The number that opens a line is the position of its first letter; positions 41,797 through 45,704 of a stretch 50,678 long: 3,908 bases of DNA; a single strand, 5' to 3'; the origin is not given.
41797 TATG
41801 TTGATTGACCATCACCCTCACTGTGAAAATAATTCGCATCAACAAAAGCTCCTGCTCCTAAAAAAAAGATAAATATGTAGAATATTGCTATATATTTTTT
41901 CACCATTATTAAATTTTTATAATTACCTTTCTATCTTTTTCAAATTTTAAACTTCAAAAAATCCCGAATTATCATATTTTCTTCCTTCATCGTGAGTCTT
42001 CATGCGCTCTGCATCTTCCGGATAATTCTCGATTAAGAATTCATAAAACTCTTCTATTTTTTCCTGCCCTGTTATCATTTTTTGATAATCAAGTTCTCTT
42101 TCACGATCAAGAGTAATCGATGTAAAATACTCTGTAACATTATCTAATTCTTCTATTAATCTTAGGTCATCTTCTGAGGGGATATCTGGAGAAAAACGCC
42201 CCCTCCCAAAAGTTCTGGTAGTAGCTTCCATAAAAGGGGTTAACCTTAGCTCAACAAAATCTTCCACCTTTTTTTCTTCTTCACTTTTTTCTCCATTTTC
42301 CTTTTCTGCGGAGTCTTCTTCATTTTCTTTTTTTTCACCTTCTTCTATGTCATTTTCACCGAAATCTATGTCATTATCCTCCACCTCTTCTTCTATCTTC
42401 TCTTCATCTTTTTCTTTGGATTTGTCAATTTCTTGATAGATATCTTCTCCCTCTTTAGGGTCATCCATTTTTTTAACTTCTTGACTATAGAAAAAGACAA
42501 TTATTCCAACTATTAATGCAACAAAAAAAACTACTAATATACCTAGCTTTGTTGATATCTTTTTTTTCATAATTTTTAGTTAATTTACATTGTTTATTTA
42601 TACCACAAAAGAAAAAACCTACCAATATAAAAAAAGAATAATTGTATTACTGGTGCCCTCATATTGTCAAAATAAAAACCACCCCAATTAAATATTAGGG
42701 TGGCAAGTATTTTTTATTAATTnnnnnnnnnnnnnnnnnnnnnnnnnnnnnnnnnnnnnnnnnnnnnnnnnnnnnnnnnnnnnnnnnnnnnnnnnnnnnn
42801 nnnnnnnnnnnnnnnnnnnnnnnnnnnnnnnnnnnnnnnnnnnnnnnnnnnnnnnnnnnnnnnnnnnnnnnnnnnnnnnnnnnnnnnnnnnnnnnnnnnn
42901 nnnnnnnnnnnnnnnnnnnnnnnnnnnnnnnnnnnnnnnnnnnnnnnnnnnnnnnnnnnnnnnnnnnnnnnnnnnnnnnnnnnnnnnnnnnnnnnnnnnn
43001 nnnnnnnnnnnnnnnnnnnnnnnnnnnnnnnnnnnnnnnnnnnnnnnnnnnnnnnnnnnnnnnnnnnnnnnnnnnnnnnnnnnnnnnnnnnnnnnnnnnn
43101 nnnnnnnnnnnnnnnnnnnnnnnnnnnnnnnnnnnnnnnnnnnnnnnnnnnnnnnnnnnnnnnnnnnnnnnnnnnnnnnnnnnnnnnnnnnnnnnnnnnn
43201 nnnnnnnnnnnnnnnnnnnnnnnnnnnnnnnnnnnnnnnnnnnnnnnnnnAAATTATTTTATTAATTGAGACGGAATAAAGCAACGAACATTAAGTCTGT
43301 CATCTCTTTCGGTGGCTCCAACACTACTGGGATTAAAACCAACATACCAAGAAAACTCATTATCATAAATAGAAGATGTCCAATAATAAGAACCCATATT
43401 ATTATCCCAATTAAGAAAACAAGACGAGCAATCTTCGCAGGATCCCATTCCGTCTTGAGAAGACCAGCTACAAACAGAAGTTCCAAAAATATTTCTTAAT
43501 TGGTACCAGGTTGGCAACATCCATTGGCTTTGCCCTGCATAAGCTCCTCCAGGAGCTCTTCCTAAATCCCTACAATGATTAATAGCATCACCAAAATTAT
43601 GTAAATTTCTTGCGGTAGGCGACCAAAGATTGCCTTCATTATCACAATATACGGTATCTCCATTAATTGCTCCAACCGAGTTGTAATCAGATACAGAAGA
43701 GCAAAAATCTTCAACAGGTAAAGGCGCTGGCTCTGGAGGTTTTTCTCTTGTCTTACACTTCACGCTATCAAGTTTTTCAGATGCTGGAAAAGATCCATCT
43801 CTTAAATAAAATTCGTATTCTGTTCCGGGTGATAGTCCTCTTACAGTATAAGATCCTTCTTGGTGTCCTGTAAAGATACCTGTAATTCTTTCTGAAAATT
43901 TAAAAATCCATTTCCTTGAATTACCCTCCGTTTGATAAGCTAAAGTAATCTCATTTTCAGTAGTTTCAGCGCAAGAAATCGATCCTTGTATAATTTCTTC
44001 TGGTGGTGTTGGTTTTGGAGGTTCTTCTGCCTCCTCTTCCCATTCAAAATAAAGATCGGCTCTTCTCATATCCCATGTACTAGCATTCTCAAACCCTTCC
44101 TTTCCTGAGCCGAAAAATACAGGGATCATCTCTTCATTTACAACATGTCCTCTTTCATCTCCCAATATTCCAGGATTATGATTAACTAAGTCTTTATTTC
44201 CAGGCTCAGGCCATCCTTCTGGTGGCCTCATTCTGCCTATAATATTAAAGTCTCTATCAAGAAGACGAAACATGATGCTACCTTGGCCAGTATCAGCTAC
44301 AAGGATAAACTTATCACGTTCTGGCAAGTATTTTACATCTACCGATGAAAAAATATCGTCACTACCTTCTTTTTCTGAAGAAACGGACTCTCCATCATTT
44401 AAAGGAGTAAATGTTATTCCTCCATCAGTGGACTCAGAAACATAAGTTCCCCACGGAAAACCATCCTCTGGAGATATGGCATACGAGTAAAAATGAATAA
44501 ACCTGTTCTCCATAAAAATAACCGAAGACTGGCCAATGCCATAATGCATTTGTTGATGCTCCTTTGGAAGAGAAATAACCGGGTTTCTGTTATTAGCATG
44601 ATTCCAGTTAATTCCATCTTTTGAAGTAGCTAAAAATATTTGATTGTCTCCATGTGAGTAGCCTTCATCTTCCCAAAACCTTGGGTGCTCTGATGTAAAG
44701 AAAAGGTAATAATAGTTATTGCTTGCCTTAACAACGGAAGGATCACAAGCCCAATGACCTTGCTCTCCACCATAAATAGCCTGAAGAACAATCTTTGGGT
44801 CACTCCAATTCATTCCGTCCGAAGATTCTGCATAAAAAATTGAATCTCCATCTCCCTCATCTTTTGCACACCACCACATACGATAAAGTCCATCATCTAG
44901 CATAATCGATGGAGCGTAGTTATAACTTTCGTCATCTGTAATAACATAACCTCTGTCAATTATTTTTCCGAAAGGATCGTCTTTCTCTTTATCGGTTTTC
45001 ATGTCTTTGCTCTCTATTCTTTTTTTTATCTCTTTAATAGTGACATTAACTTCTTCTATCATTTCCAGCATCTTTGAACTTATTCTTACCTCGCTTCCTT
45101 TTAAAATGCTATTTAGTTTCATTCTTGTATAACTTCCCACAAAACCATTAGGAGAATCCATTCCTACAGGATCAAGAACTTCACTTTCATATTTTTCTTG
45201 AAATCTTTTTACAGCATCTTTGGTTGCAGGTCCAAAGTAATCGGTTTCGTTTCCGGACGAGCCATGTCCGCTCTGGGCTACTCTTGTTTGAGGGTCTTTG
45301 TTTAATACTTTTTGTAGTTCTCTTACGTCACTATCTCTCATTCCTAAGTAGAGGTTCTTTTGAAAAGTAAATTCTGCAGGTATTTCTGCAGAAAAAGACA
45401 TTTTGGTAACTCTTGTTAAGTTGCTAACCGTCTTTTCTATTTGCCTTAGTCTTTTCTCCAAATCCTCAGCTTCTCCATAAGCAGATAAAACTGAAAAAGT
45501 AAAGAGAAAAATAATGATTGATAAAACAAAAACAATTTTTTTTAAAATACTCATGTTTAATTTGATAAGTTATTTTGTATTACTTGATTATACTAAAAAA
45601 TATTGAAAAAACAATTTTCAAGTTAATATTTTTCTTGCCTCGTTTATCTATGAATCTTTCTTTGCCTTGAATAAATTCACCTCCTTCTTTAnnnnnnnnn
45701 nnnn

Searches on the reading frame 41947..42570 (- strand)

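Call 11: search_protein_families(library=pfam, proteins=[window:41947-42570:-], max_evalue=0.001)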
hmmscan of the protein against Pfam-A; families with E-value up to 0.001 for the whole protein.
window:41947-42570:- (207 aa): 0 families

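Call 70: search_protein_families(library=pfam, proteins=[window:41947-42570:-], max_evalue=0.01)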
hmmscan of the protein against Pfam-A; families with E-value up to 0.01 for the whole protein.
window:41947-42570:- (207 aa): 2 families
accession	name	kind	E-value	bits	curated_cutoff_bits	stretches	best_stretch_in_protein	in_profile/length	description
PF13786.12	DUF4179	-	0.0056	17.5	30.1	1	2-70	2-74/94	Domain of unknown function (DUF4179)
PF12685.13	SpoIIIAH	-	0.009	16.4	30.6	0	12-163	4-98/191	SpoIIIAH-like protein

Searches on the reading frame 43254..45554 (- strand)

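Call 11: search_protein_families(library=pfam, proteins=[window:43254-45554:-], max_evalue=0.001)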
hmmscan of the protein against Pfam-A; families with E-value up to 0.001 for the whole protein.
window:43254-45554:- (766 aa): 3 families
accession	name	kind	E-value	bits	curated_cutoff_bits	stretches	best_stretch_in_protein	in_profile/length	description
PF01471.23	PG_binding_1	-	5.4e-07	30.1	23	1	74-122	2-41/57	Putative peptidoglycan binding domain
PF07603.17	Lcl_C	-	7.2e-07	29.9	34.9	1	641-758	9-115/117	Lcl C-terminal domain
PF13088.12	BNR_2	-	1.7e-06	28.1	31.4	1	223-381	3-149/277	BNR repeat-like domain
